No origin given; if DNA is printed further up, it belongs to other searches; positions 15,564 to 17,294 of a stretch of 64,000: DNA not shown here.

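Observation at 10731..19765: Two tandem sensor-kinase plus GspI/J/K-like pseudopilin cassettes with no pilus or secretion machinery nearby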

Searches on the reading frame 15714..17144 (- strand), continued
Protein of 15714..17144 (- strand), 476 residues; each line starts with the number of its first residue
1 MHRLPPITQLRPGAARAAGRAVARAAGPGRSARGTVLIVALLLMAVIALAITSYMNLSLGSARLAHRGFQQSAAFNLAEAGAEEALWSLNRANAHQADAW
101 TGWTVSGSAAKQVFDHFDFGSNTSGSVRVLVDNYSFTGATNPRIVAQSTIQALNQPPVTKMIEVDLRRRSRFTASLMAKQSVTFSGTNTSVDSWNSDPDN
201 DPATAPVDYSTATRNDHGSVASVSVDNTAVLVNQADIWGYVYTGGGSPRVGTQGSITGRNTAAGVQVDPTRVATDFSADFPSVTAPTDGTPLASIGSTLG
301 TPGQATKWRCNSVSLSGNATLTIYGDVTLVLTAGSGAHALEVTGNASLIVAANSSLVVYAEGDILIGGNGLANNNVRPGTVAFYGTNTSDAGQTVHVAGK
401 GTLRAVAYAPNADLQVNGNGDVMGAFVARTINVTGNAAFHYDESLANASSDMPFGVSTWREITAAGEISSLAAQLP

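Call 37: fold_search(model_id=the predicted structure, library=pdb)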
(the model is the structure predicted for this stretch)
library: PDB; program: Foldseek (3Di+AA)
matches with E <= 10: 119; with E <= 0.001: 2
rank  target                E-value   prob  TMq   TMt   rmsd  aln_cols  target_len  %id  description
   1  6qvi_B                1.0e-06  1.00  0.27  0.26  15.6       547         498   12  Crystal structure of competence-associated pilin ComZ from Thermus thermophilus (released 2019-05-29)
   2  4nuh                  7.7e-05  1.00  0.24  0.48   9.7       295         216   12  Crystal structure of mLeIBP, a capping head region swapped mutant of ice-binding protein (released 2014-04-16)
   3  6n2c_A                1.6e-01  0.06  0.09  0.10  21.3       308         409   11  The Crystal Structure of Caldicellulosiruptor hydrothermalis Tapirin C-terminal domain (released 2018-12-19)
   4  6n2c_B                1.8e-01  0.08  0.09  0.10  20.7       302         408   12  The Crystal Structure of Caldicellulosiruptor hydrothermalis Tapirin C-terminal domain (released 2018-12-19)
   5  6n2b_B                2.2e-01  0.16  0.15  0.18  20.1       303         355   10  The Crystal Structure of Caldicellulosiruptor kristjanssonii Tapirin C-terminal domain (released 2018-12-19)
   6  8xx5_B                8.9e-01  0.10  0.08  0.04  20.7       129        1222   11  ASFV RNAP M1249L C-tail occupied complex1 (MCOC1) (released 2025-01-22)
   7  7muq_AM               1.0e+00  0.08  0.12  0.24  20.0       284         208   11  Reconstruction of the Legionella pneumophila Dot/Icm T4SS 3DVA Map 1 (released 2021-10-06)
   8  3rd6_A                1.1e+00  0.18  0.11  0.26   6.4        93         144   14  Crystal structure of Mll3558 protein from Rhizobium loti. Northeast Structural Genomics Consortium target id MlR403 (released 2011-05-25)
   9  9vnj_A                1.1e+00  0.15  0.09  0.29  15.7       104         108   12  Crystal structure of the transmembrane domain of trimeric autotransporter adhesin AtaA in complex with the N-terminal  (released 2025-10-08)
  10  8j1g_D                1.4e+00  0.04  0.09  0.13  18.8       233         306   10  Structure of amino acid dehydrogenase in complex with NADPH (released 2023-08-16)
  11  8j1g_B                1.9e+00  0.04  0.09  0.13  19.8       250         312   10  Structure of amino acid dehydrogenase in complex with NADPH (released 2023-08-16)
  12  3dlh_B                2.5e+00  0.04  0.08  0.06  17.0       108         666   14  Crystal structure of the guide-strand-containing Argonaute protein silencing complex (released 2008-09-02)
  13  3px3_A                2.6e+00  0.20  0.10  0.18   8.1        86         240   12  Structure of TylM1 from Streptomyces fradiae H123A mutant in complex with SAH and dTDP-Quip3N (released 2010-12-22)
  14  5tpk                  2.7e+00  0.02  0.07  0.14  15.4       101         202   12  Crystal Structure of Mouse Protocadherin-15 EC7-8 V875A (released 2017-10-25)
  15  3zpm_MODEL_1_A        2.9e+00  0.06  0.07  0.15  17.0        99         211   12  Solution structure of latherin (released 2013-06-26)
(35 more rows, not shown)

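Call 40: search_protein_families(library=ncbifam, alignment_id=A2, max_evalue=0.1)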
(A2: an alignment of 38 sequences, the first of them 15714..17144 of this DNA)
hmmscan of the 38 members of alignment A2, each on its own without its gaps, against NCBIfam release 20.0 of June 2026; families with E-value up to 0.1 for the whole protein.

A. member 1, window:15714-17144:- (476 aa): 3 families
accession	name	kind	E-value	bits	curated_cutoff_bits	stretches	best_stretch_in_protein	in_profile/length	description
NF051896.1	tapirin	equivalog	0.00022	19.7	600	1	31-94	16-79/660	cellulose-binding protein tapirin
NF037980.1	T2SS_GspK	equivalog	0.032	13.8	130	1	33-101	2-77/307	type II secretion system minor pseudopilin GspK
NF041014.1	pilin_ComGG_2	equivalog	0.064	13.9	40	0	32-85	3-56/101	competence type IV pilus minor pilin ComGG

B. families by the number of members that match (of 38 scanned): 10 families
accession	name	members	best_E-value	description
NF051896.1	tapirin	35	2e-07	cellulose-binding protein tapirin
NF041014.1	pilin_ComGG_2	26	7.4e-05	competence type IV pilus minor pilin ComGG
NF037980.1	T2SS_GspK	26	0.00036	type II secretion system minor pseudopilin GspK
TIGR02523.1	type_IV_pilV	5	0.019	type IV pilus modification protein PilV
NF011821.1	PRK15293.1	1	0.0073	fimbrial protein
NF001772.0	PRK00513.1-3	1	0.019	septum site-determining protein MinC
NF058592.1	GxPGS_dom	1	0.023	PGS family Ig-like domain-containing protein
TIGR03094.1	sulfo_cyanin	1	0.046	sulfocyanin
NF004386.0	PRK05749.1-2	1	0.054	lipid IV(A) 3-deoxy-D-manno-octulosonic acid transferase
NF038134.1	choice_anch_M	1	0.062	choice-of-anchor M domain-containing protein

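Call 71: search_solved_structures(query=A2, max_evalue=10, show_alignments=2)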
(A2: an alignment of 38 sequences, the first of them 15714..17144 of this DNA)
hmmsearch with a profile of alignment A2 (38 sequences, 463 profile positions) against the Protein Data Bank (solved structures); distinct sequences matched with E-value up to 10: 7.
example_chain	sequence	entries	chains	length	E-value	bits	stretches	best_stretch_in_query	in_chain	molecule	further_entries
6j5i_H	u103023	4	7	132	0.02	16.6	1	298-388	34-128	ATP synthase subunit delta, mitochondrial | ATP synthase F(1) complex subunit delta, mitochondrial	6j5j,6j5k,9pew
9bxu_H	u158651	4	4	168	0.037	15.7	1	299-388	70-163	ATP synthase F1 subunit delta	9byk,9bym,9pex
8h9f_H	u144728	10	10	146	0.042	15.5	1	305-388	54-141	ATP synthase subunit delta, mitochondrial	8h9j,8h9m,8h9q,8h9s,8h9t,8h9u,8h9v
8eci_C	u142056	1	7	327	0.093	14.4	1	230-309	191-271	Major capsid protein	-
3a1m_A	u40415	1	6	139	0.13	13.9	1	296-354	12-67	chimera of thrombin cleavage site, Tail-associated lysozyme, Fibritin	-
2xnd_H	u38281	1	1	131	0.26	12.9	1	304-388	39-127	ATP SYNTHASE SUBUNIT DELTA, MITOCHONDRIAL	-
1e79_H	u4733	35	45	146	0.34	12.5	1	304-388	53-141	ATP SYNTHASE DELTA CHAIN | BOVINE MITOCHONDRIAL F1-ATPASE | ATP SYNTHASE SUBUNIT DELTA, MITOCHONDRIAL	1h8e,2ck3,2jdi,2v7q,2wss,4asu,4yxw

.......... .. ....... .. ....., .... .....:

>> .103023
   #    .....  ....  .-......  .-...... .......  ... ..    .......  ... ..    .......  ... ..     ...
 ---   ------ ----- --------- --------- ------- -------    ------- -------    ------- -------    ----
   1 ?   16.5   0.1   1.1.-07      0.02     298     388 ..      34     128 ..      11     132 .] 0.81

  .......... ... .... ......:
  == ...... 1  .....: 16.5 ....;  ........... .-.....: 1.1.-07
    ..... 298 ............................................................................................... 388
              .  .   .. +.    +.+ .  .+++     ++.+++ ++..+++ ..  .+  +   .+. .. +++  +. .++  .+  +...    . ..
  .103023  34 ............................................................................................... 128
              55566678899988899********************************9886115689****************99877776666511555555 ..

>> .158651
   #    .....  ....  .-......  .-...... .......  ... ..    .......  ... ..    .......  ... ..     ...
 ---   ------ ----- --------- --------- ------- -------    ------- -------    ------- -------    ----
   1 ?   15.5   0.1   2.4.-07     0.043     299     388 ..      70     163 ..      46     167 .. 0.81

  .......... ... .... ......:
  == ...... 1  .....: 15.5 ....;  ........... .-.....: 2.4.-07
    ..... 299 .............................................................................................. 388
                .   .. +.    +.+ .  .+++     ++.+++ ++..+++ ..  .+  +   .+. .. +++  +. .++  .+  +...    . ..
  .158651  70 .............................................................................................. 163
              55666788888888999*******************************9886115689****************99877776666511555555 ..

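Call 74: search_protein_families(library=pfam, proteins=[L062:2890-5754:-, L034:15856-16638:-, L037:15470-18076:+, L035:6147-7502:+, L077:5457-6167:+, L054:3056-5980:-, L019:4068-5309:+, L012:833-4120:-, L018:935-3382:+, L078:12754-15387:+], max_evalue=0.0001)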
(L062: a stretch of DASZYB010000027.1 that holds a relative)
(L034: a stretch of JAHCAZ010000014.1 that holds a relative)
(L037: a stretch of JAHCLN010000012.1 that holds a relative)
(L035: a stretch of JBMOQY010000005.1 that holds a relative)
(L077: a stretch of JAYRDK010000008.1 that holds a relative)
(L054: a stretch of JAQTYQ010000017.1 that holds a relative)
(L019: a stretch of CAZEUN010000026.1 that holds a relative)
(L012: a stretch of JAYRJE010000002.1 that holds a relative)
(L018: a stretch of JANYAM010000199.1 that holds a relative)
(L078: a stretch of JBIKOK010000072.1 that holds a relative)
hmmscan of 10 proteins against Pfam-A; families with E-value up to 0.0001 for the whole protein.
L062:2890-5754:- (954 aa): 1 family
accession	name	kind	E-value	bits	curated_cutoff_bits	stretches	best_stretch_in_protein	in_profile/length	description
PF12705.13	PDDEXK_1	-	1.3e-27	97.8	22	1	662-923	2-229/247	PD-(D/E)XK nuclease superfamily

L034:15856-16638:- (260 aa): 2 families
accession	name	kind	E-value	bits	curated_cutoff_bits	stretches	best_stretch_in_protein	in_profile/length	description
PF24481.2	CT398_CC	-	4e-08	33.7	27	1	35-209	1-178/180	CT398-like coiled coil hairpin domain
PF02591.20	Zn_ribbon_9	-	4.5e-05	23.9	29.1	1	221-255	1-32/33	C4-type zinc ribbon domain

L037:15470-18076:+ (868 aa): 4 families
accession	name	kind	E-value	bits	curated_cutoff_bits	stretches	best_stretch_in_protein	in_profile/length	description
PF00204.31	DNA_gyraseB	-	7.5e-58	195.3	27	1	261-438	1-172/173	DNA gyrase B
PF00986.26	DNA_gyraseB_C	-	4e-30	104.2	29.8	1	796-857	2-63/63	DNA gyrase B subunit, carboxyl terminus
PF01751.28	Toprim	-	2e-19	70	23.1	1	466-583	1-95/96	Toprim domain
PF02518.31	HATPase_c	-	1.2e-15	58.3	26.4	1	69-210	1-108/111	Histidine kinase-, DNA gyrase B-, and HSP90-like ATPase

L035:6147-7502:+ (451 aa): 0 families

L077:5457-6167:+ (236 aa): 3 families
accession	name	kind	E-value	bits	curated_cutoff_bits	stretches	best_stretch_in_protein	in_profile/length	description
PF00005.33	ABC_tran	-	1.4e-31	110.4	25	1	37-185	1-136/137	ABC transporter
PF13304.12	AAA_21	-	2.6e-10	41.3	27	1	149-217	229-300/304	AAA domain, putative AbiEii toxin, Type IV TA system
PF02463.25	SMC_N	-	6.5e-05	22.9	40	0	47-228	24-210/220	RecF/RecN/SMC N terminal domain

L054:3056-5980:- (974 aa): 1 family
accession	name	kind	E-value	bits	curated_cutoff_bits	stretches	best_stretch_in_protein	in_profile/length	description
PF12705.13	PDDEXK_1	-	1.3e-12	48.7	22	1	705-892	21-189/247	PD-(D/E)XK nuclease superfamily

L019:4068-5309:+ (413 aa): 3 families
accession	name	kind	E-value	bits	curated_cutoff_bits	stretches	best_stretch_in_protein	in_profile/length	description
PF13679.12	Methyltransf_32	-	5.4e-33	114.4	27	1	176-313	1-142/143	Methyltransferase domain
PF13847.12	Methyltransf_31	-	9.1e-08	32.3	27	1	204-287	6-89/145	Methyltransferase domain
PF13649.12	Methyltransf_25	-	4.1e-06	27.8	27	1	205-294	1-86/97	Methyltransferase domain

L012:833-4120:- (1095 aa): 5 families
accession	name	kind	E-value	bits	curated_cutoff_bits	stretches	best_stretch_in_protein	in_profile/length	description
PF00580.27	UvrD-helicase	-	2e-31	110.1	23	1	33-472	15-270/271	UvrD/REP helicase N-terminal domain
PF13361.12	UvrD_C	-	4.3e-18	66.3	25.6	1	689-825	239-347/350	UvrD-like helicase C-terminal domain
PF13245.12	AAA_19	-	8.6e-09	36.1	25.1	1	33-101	13-70/134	AAA domain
PF13538.12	UvrD_C_2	-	5.3e-08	33.1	27.4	0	730-750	2-24/52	UvrD-like helicase C-terminal domain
PF12705.13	PDDEXK_1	-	1.7e-07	31.9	22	1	922-1081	35-187/247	PD-(D/E)XK nuclease superfamily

L018:935-3382:+ (815 aa): 2 families
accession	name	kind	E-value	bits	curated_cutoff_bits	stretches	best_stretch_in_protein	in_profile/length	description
PF12704.14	MacB_PCD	-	3.3e-37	129.2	27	2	28-248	1-206/207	MacB-like periplasmic core domain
PF02687.27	FtsX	-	4.4e-29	101.4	25.5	2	289-405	2-117/120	FtsX-like permease C-terminal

L078:12754-15387:+ (877 aa): 0 families

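Call 83: search_protein_representatives(alignment_id=A2)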
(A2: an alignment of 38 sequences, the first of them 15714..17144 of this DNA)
Query: 38 sequences, 463 profile positions. Proteins with E-value up to 0.001 (for the whole library): 8441; up to 1e-10: 3673; up to 1e-30: 793. The best 150 are listed.
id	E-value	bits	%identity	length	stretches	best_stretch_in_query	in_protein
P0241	2.3e-199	679.1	-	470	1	12-463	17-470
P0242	9.3e-172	588.0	-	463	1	9-461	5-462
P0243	3.1e-147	507.2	-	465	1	6-455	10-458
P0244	4.9e-144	496.6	-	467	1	10-459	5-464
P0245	4.3e-143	493.6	-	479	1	12-460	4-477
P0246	5.7e-142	489.9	-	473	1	11-460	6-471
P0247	8.7e-142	489.2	-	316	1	146-463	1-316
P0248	9.2e-142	489.2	-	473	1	12-461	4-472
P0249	1.3e-138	478.8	-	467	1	11-463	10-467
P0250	4.7e-122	424.2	-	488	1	12-460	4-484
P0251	5.4e-121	420.7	-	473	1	8-460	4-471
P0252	3.0e-120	418.2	-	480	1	8-460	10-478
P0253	1.6e-118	412.5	-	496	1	12-460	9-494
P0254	8.9e-118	410.1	-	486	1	13-459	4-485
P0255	1.2e-114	399.8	-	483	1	11-459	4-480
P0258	1.5e-113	396.1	-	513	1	11-451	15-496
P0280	3.0e-102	358.9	-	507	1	12-449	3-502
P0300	3.6e-94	332.3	-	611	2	124-460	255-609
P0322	1.2e-89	317.4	-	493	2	12-279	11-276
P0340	8.7e-86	304.6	-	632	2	8-366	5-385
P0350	5.9e-81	288.7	-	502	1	14-434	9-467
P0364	4.6e-78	279.1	-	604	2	11-380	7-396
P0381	5.1e-73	262.5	-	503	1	7-460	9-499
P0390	2.8e-71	256.8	-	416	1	13-451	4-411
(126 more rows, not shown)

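Call 84: list_cluster_members(proteins=[P0245, P0258, P0280, P0300, P0322, P0340, P0350, P0364, P0381, P0390])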
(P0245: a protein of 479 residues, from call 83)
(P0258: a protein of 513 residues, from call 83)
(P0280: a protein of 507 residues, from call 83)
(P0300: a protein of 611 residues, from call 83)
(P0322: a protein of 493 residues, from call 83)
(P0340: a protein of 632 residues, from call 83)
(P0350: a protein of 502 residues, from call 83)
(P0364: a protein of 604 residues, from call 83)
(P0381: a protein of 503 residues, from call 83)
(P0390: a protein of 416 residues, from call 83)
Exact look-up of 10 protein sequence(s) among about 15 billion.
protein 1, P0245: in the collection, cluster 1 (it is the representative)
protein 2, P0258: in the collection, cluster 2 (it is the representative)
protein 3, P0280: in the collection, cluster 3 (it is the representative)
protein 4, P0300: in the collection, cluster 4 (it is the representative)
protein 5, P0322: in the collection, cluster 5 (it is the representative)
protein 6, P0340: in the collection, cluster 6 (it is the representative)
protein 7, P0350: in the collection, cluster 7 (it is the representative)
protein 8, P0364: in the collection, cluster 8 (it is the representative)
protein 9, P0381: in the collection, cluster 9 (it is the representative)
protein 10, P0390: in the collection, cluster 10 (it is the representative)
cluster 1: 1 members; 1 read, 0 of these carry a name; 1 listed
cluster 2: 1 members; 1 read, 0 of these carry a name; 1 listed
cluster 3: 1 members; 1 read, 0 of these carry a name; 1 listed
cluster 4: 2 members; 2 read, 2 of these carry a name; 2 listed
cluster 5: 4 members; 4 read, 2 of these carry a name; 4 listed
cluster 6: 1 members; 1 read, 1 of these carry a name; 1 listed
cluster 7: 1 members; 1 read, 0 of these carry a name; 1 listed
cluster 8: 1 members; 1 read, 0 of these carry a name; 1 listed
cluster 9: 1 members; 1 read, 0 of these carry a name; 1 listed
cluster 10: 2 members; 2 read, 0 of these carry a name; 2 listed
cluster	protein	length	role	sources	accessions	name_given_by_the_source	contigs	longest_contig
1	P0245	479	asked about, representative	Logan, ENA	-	-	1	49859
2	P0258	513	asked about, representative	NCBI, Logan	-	-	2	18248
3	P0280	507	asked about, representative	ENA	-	-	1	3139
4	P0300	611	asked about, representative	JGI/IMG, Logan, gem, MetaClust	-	\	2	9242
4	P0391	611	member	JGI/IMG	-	hypothetical protein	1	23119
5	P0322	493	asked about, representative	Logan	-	-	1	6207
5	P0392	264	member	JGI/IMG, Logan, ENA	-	hypothetical protein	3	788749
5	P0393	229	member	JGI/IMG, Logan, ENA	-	hypothetical protein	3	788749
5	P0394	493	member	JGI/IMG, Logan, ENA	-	-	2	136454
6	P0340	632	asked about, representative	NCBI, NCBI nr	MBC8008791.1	MAG: hypothetical protein H7067_01680 [Burkholderiales bacterium] | hypothetical protein [Opitutaceae bacterium]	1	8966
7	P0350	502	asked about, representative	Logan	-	-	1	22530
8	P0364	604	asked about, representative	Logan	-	-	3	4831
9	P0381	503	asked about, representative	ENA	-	-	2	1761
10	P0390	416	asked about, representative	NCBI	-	-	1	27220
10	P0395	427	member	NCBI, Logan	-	-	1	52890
